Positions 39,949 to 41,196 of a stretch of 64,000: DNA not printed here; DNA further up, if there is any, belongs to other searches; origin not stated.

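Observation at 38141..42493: GNAT / nucleotidyltransferase / anomeric-kinase trio fused by 4-nt overlaps to glgE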

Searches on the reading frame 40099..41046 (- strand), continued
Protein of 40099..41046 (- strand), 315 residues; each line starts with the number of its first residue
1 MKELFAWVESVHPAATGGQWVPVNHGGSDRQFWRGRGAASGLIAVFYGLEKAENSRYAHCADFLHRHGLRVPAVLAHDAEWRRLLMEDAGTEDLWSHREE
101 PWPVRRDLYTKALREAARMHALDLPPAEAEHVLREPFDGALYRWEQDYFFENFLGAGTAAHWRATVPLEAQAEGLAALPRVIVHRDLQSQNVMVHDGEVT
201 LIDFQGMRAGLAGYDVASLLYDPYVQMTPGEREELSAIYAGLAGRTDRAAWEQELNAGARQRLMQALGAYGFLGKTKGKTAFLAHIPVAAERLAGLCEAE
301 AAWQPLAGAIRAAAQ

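Call 59: search_protein_families(library=ncbifam, proteins=[L091:3875-4903:+, L092:4923-6353:+, L091:4900-5631:+, L092:6350-7087:+, L082:7926-8915:+, L073:6872-7876:+, L051:8001-8870:+, L087:8001-9827:+], max_evalue=0.00001)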
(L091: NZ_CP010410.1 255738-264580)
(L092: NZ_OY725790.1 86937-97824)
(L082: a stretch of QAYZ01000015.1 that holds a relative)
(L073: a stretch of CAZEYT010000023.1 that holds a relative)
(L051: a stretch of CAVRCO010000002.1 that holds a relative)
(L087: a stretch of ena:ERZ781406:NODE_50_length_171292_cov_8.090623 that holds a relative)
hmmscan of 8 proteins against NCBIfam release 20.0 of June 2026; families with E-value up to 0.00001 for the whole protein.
L091:3875-4903:+ (342 aa): 2 families
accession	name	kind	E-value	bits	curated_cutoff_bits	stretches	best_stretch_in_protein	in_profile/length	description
NF045759.1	NamurgluKinAmgK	equivalog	5.1e-77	259.2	550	1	14-327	3-320/324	N-acetylmuramate/N-acetylglucosamine kinase AmgK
NF045698.1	MurGlcNAcKinAmgK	equivalog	4.9e-28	98.4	500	1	74-328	88-352/360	N-acetylmuramate/N-acetylglucosamine kinase AmgK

L092:4923-6353:+ (476 aa): 3 families
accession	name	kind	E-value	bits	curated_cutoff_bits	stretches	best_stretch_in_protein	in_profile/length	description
NF003828.1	PRK05416.1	equivalog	3.1e-30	105.6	244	1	330-465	149-277/278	RNase adapter RapZ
NF045759.1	NamurgluKinAmgK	equivalog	8e-20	71.2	550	1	30-328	31-324/324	N-acetylmuramate/N-acetylglucosamine kinase AmgK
NF045698.1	MurGlcNAcKinAmgK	equivalog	2.7e-09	36.8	500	1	53-310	81-339/360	N-acetylmuramate/N-acetylglucosamine kinase AmgK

L091:4900-5631:+ (243 aa): 16 families
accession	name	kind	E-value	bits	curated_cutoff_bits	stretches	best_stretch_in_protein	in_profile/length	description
NF045761.1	NAMPUrTaseMurU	equivalog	5.7e-79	265.1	250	1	1-229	1-225/226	N-acetylmuramate alpha-1-phosphate uridylyltransferase MurU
NF045697.1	MurNAcPUrMurU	equivalog_domain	1.2e-32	113.2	370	1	4-223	1-220/229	N-acetylmuramate alpha-1-phosphate uridylyltransferase MurU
NF052502.1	man1P_GTase_Rv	exception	6.1e-28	97.7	440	1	2-118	2-117/352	mannose-1-phosphate guanylyltransferase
TIGR03992.1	Arch_glmU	subfamily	1.1e-21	77.3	292.1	1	1-226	1-222/393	bifunctional sugar-1-phosphate nucleotidylyltransferase/acetyltransferase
TIGR01208.1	rmlA_long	equivalog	2.6e-15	56.2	320.25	1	2-109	1-108/353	glucose-1-phosphate thymidylyltransferase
NF049965.1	GlMnHpPGnyltfHddC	equivalog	2.5e-14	53.4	300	1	1-119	1-116/221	D-glycero-D-manno-heptose 1-phosphate guanosyltransferase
NF041313.1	UDPGP_AglF_Halo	equivalog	6e-14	52.1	400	1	1-108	1-105/234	UTP--glucose-1-phosphate uridylyltransferase AglF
TIGR01207.1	rmlA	equivalog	9.3e-11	41.4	360.65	1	2-79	1-79/286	glucose-1-phosphate thymidylyltransferase RfbA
NF041173.1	Sug_nt_acttase_Thmprot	equivalog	3.6e-10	39.3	600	1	1-112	1-109/405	bifunctional sugar-1-phosphate nucleotidylyltransferase/acetyltransferase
NF012024.0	PRK15480.1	equivalog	6.7e-10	38.6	588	1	2-79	5-83/292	glucose-1-phosphate thymidylyltransferase RfbA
TIGR02623.1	G1P_cyt_trans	equivalog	1.8e-08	34.2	300.25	1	1-53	1-53/255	glucose-1-phosphate cytidylyltransferase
NF041135.1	IPPtranDIPPsyn_Thcocales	equivalog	9.1e-08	31.5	580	1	1-62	1-59/419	bifunctional L-myo-inositol-1-phosphate cytidylyltransferase/CDP-L-myo-inositol myo-inositolphosphotransferase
TIGR01105.1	galF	equivalog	5.2e-07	29.1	659.2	0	1-53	4-56/297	GalU regulator GalF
NF007516.0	PRK10122.1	equivalog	1.9e-06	27.3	534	0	1-53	4-56/297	UTP--glucose-1-phosphate uridylyltransferase GalF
TIGR01099.1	galU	equivalog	4.1e-06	26.6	326.8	1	1-53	2-54/261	UTP--glucose-1-phosphate uridylyltransferase GalU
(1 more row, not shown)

L092:6350-7087:+ (245 aa): 27 families (the best 25 are shown)
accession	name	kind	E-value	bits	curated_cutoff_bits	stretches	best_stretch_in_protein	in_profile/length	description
NF045761.1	NAMPUrTaseMurU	equivalog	1.3e-42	146.2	250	1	1-238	1-224/226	N-acetylmuramate alpha-1-phosphate uridylyltransferase MurU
NF045697.1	MurNAcPUrMurU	equivalog_domain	3.8e-31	108.3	370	1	4-240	1-227/229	N-acetylmuramate alpha-1-phosphate uridylyltransferase MurU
TIGR03992.1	Arch_glmU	subfamily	2.9e-24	85.7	292.1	1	1-242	1-228/393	bifunctional sugar-1-phosphate nucleotidylyltransferase/acetyltransferase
NF052502.1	man1P_GTase_Rv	exception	1.4e-22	80.1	440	1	2-136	2-134/352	mannose-1-phosphate guanylyltransferase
NF041313.1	UDPGP_AglF_Halo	equivalog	1.6e-18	67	400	1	1-190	1-179/234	UTP--glucose-1-phosphate uridylyltransferase AglF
NF049965.1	GlMnHpPGnyltfHddC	equivalog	3.4e-18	66.1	300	1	1-233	1-213/221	D-glycero-D-manno-heptose 1-phosphate guanosyltransferase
TIGR01208.1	rmlA_long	equivalog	3.7e-15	55.7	320.25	1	2-136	1-134/353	glucose-1-phosphate thymidylyltransferase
TIGR02623.1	G1P_cyt_trans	equivalog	3.4e-13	49.6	300.25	1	1-65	1-65/255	glucose-1-phosphate cytidylyltransferase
TIGR01173.1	glmU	equivalog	1.4e-12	47.2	366.85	1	1-140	1-133/452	bifunctional UDP-N-acetylglucosamine diphosphorylase/glucosamine-1-phosphate N-acetyltransferase GlmU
NF041173.1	Sug_nt_acttase_Thmprot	equivalog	6.4e-12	45.1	600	1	1-148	1-143/405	bifunctional sugar-1-phosphate nucleotidylyltransferase/acetyltransferase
TIGR01099.1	galU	equivalog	3.1e-11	43.4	326.8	1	1-80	2-81/261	UTP--glucose-1-phosphate uridylyltransferase GalU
NF010934.1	PRK14354.1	equivalog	1.7e-10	40.1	450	1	3-138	2-130/447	bifunctional UDP-N-acetylglucosamine diphosphorylase/glucosamine-1-phosphate N-acetyltransferase GlmU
NF010935.0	PRK14355.1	equivalog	5.5e-09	35.2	718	1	2-136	5-134/459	bifunctional UDP-N-acetylglucosamine diphosphorylase/glucosamine-1-phosphate N-acetyltransferase GlmU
NF041135.1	IPPtranDIPPsyn_Thcocales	equivalog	1.4e-08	34.2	580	1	1-74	1-70/419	bifunctional L-myo-inositol-1-phosphate cytidylyltransferase/CDP-L-myo-inositol myo-inositolphosphotransferase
NF010932.0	PRK14352.1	equivalog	1.7e-08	33.6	611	1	3-136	9-139/488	bifunctional UDP-N-acetylglucosamine diphosphorylase/glucosamine-1-phosphate N-acetyltransferase GlmU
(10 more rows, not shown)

L082:7926-8915:+ (329 aa): 4 families
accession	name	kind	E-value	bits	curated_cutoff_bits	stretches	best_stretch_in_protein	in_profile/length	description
NF045759.1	NamurgluKinAmgK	equivalog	2.3e-27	96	550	1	19-327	17-321/324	N-acetylmuramate/N-acetylglucosamine kinase AmgK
NF045698.1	MurGlcNAcKinAmgK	equivalog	3.5e-16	59.4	500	1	62-310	84-336/360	N-acetylmuramate/N-acetylglucosamine kinase AmgK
TIGR03724.2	arch_bud32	equivalog_domain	3.8e-07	29.8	125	0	67-126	48-103/193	KEOPS complex kinase/ATPase Bud32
TIGR02906.1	spore_CotS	subfamily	4.4e-06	25.9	172.7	0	192-232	188-228/314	CotS family spore coat protein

L073:6872-7876:+ (334 aa): 4 families
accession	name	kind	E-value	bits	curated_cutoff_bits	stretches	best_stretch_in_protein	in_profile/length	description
NF045759.1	NamurgluKinAmgK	equivalog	3e-23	82.4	550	1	23-331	15-320/324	N-acetylmuramate/N-acetylglucosamine kinase AmgK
NF045698.1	MurGlcNAcKinAmgK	equivalog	1.7e-12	47.3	500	1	67-315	84-336/360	N-acetylmuramate/N-acetylglucosamine kinase AmgK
TIGR03724.2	arch_bud32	equivalog_domain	3.5e-06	26.6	125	0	41-106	24-82/193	KEOPS complex kinase/ATPase Bud32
TIGR02906.1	spore_CotS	subfamily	6e-06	25.4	172.7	0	193-237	184-228/314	CotS family spore coat protein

L051:8001-8870:+ (290 aa): 4 families
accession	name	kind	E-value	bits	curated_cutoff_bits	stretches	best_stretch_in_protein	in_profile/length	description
NF045759.1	NamurgluKinAmgK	equivalog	2.2e-24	86.2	550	1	16-284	32-296/324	N-acetylmuramate/N-acetylglucosamine kinase AmgK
NF045698.1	MurGlcNAcKinAmgK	equivalog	1.3e-13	51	500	1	43-284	83-328/360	N-acetylmuramate/N-acetylglucosamine kinase AmgK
TIGR02906.1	spore_CotS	subfamily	2e-06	27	172.7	0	174-214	188-228/314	CotS family spore coat protein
TIGR03724.2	arch_bud32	equivalog_domain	5.1e-06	26.1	125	0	162-198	91-128/193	KEOPS complex kinase/ATPase Bud32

L087:8001-9827:+ (608 aa): 20 families
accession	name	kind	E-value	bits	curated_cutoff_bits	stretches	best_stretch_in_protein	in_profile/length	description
NF045761.1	NAMPUrTaseMurU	equivalog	7.3e-35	120.9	250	1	10-229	5-222/226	N-acetylmuramate alpha-1-phosphate uridylyltransferase MurU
NF052502.1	man1P_GTase_Rv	exception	3.3e-33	115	440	1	10-243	5-239/352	mannose-1-phosphate guanylyltransferase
NF045697.1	MurNAcPUrMurU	equivalog_domain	3.9e-23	82.1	370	1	10-228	2-222/229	N-acetylmuramate alpha-1-phosphate uridylyltransferase MurU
NF041313.1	UDPGP_AglF_Halo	equivalog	8.6e-21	74.4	400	1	9-137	4-130/234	UTP--glucose-1-phosphate uridylyltransferase AglF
TIGR03992.1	Arch_glmU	subfamily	1.8e-18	66.6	292.1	1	9-127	4-122/393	bifunctional sugar-1-phosphate nucleotidylyltransferase/acetyltransferase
NF045759.1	NamurgluKinAmgK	equivalog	3.7e-17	62.4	550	1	302-597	32-317/324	N-acetylmuramate/N-acetylglucosamine kinase AmgK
TIGR01208.1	rmlA_long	equivalog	4.1e-17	62.1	320.25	1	8-225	2-225/353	glucose-1-phosphate thymidylyltransferase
NF049965.1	GlMnHpPGnyltfHddC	equivalog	1.9e-16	60.4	300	1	9-140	4-129/221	D-glycero-D-manno-heptose 1-phosphate guanosyltransferase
NF045698.1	MurGlcNAcKinAmgK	equivalog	5.9e-16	58.7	500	1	330-591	84-343/360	N-acetylmuramate/N-acetylglucosamine kinase AmgK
TIGR02623.1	G1P_cyt_trans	equivalog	2.4e-11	43.6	300.25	0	79-186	95-199/255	glucose-1-phosphate cytidylyltransferase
TIGR01099.1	galU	equivalog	9.9e-10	38.4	326.8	1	13-69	9-65/261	UTP--glucose-1-phosphate uridylyltransferase GalU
NF041173.1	Sug_nt_acttase_Thmprot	equivalog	9.3e-09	34.7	600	1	9-134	4-128/405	bifunctional sugar-1-phosphate nucleotidylyltransferase/acetyltransferase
NF009928.0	PRK13389.1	equivalog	4.9e-08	32.5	548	1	9-69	12-72/302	UTP--glucose-1-phosphate uridylyltransferase GalU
NF007516.0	PRK10122.1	equivalog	3.9e-07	29.5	534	1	13-73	11-70/297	UTP--glucose-1-phosphate uridylyltransferase GalF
NF010935.0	PRK14355.1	equivalog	7.2e-07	28.2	718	1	8-135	6-130/459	bifunctional UDP-N-acetylglucosamine diphosphorylase/glucosamine-1-phosphate N-acetyltransferase GlmU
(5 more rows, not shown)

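Call 61: find_related_loci(query=A3, collection=metagenome_contigs, flank=7000)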
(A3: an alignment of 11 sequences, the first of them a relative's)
Query A3 (667 aa) in metagenome_contigs; peptide patterns used: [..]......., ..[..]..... (x = any residue, [..] = any of these).
600 stretches matched a pattern (row limit reached: there are more); 600 encode a relative of the query (tblastn E <= 1e-3); the best 80 are kept; 80 distinct loci.
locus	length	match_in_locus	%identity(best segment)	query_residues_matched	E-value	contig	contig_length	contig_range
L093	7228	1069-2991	56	19-665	0e+0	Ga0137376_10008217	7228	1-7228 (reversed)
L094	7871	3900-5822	56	19-665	0e+0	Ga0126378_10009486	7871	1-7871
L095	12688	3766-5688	56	19-665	0e+0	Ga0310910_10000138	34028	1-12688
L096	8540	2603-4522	55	20-665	0e+0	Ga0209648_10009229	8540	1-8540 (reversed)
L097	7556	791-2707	55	19-663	0e+0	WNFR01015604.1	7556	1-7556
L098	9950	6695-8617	54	19-665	0e+0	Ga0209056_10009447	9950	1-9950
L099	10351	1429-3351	55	19-665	0e+0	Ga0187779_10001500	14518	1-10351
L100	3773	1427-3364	55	14-665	0e+0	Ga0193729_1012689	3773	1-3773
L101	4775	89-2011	55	19-665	0e+0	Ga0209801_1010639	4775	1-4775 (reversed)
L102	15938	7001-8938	53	16-666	0e+0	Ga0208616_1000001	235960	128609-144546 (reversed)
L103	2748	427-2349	55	19-665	0e+0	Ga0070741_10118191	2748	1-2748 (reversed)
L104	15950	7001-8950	54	16-665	0e+0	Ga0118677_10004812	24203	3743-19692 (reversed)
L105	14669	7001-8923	54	19-665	0e+0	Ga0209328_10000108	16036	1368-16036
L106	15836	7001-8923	54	19-665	0e+0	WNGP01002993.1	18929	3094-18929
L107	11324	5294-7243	54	16-665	0e+0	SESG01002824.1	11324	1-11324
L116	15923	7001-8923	53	20-665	0e+0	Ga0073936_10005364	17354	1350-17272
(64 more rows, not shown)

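Call 65: search_protein_families(library=pfam, proteins=[L105:6266-6916:+, L105:9043-9849:+, L105:9886-10293:+, L105:10290-12704:+, L105:5287-6189:+, L105:4051-5268:+, L116:4136-4846:+, L116:1966-3537:+, L104:5680-6864:+, L107:4640-5176:+], max_evalue=0.0001)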
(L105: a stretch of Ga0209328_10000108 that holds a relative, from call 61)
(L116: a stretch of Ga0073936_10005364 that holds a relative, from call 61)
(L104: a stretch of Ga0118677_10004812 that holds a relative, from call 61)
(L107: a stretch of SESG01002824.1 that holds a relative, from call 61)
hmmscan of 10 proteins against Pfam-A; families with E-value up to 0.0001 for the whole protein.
L105:6266-6916:+ (216 aa): 1 family
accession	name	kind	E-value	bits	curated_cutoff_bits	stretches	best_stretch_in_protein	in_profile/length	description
PF13412.12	HTH_24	-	1.7e-05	24.7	21.9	1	17-60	4-47/48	Winged helix-turn-helix DNA-binding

L105:9043-9849:+ (268 aa): 1 family
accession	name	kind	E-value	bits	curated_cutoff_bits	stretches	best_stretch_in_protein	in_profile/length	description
PF01618.21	MotA_ExbB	-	2.9e-29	101.8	22.9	1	116-239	5-126/127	MotA/TolQ/ExbB proton channel family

L105:9886-10293:+ (135 aa): 1 family
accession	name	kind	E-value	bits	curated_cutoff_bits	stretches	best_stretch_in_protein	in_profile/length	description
PF02472.21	ExbD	-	3.1e-25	89.1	25.4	1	11-134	5-126/128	Biopolymer transport protein ExbD/TolR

L105:10290-12704:+ (804 aa): 13 families
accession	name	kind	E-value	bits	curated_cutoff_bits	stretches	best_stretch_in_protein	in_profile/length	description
PF13174.12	TPR_6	-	1.9e-31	107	26.3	0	98-129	2-33/33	Tetratricopeptide repeat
PF07719.23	TPR_2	-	2.3e-28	96.4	27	0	550-581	3-34/34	Tetratricopeptide repeat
PF13432.12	TPR_16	-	1.7e-27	95.9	32.7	0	406-454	3-48/65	Tetratricopeptide repeat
PF13428.12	TPR_14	-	3.9e-25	86.2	23.5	0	329-365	3-39/44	Tetratricopeptide repeat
PF14559.12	TPR_19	-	1e-19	71.1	25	0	705-763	2-57/68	Tetratricopeptide repeat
PF13424.12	TPR_12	-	3.6e-18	66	30.1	0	64-125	8-74/77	Tetratricopeptide repeat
PF00515.34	TPR_1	-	3.7e-16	58.6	27.8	0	550-581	3-34/34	Tetratricopeptide repeat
PF12895.13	ANAPC3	-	2e-12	47.6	27.2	0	135-194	25-80/82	Anaphase-promoting complex, cyclosome, subunit 3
PF09976.15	TPR_21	-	2.6e-09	37.6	25.5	0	664-754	83-169/193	Tetratricopeptide repeat-like domain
PF13181.12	TPR_8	-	2.9e-08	33.7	25.7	0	97-123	2-28/34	Tetratricopeptide repeat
PF13525.12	YfiO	-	2.3e-06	28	25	0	549-617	6-75/203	Outer membrane lipoprotein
PF25058.1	ARM_TT21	-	3.3e-06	27.6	27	0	95-157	56-118/155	Tetratricopeptide repeat protein 21 ARM repeat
PF23914.1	TPR_CcmH_CycH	-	2.1e-05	24.8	42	0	648-757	41-147/158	Cytochrome c-type biogenesis protein H TPR domain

L105:5287-6189:+ (300 aa): 2 families
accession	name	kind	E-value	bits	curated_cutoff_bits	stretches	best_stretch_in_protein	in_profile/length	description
PF01571.26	GCV_T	-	2.1e-18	66.9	25.6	2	12-114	42-145/255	Aminomethyltransferase folate-binding domain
PF08669.17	GCV_T_C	-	3e-08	33.9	25.9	1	221-297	1-78/80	Glycine cleavage T-protein C-terminal barrel domain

L105:4051-5268:+ (405 aa): 3 families
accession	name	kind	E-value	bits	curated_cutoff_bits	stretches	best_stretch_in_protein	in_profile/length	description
PF03446.21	NAD_binding_2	-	1.9e-28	100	21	1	8-155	1-158/161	NAD binding domain of 6-phosphogluconate dehydrogenase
PF14833.11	NAD_binding_11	-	4.2e-22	79.1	30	1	160-278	1-120/122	NAD-binding of NADP-dependent 3-hydroxyisobutyrate dehydrogenase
PF02826.25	2-Hacid_dh_C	-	6.3e-08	32.6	25.1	1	5-64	35-100/178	D-isomer specific 2-hydroxyacid dehydrogenase, NAD binding domain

L116:4136-4846:+ (236 aa): 1 family
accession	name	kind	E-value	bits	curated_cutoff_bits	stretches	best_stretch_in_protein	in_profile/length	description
PF00731.26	AIRC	-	4.6e-18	65.6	30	1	102-233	2-133/148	AIR carboxylase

L116:1966-3537:+ (523 aa): 2 families
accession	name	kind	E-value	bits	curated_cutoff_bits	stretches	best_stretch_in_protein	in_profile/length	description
PF01119.25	DNA_mis_repair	-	6.6e-29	100.4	26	1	147-263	2-117/119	DNA mismatch repair protein, C-terminal domain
PF08676.16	MutL_C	-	1.6e-23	83.4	25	1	338-468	1-129/142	MutL C terminal dimerisation domain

L104:5680-6864:+ (394 aa): 1 family
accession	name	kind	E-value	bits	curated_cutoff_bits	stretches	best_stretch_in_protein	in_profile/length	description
PF07690.21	MFS_1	-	2.3e-31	109.4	33.4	2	16-317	3-308/347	Major Facilitator Superfamily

L107:4640-5176:+ (178 aa): 0 families

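Call 76: predict_structure(alignment_id=A1)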
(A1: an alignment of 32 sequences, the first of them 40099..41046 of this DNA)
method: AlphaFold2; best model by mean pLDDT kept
length: 315 residues; sequences in the alignment: 32
mean_pLDDT: 96.7   pTM: 0.93
mean pLDDT of the five models: 96.7, 96.4, 96.1, 96.1, 95.6
residues with pLDDT >= 90: 306; 70-90: 7; 50-70: 2; < 50: 0
segments of 3 or more residues with pLDDT < 50: none
pLDDT, mean of each block of 10 residues (from residue 1): 96 97 84 97 96 94 98 98 98 98 98 99 98 96 98 93 96 98 97 97 96 99 97 99 98 98 98 96 97 98 97 95
secondary structure, 60 per line:
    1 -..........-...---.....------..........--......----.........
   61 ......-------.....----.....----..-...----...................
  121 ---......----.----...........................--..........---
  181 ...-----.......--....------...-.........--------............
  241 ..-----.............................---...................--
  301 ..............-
elements in order: H2-11 E19-23 E30-36 E42-47 H52-66 E74-78 E83-87 H102-120 H124-129 H139-165 H168-177 E181-183 E192-195 E198-201 E208-210 H212-220 H229-242 H248-276 H280-298 H301-314
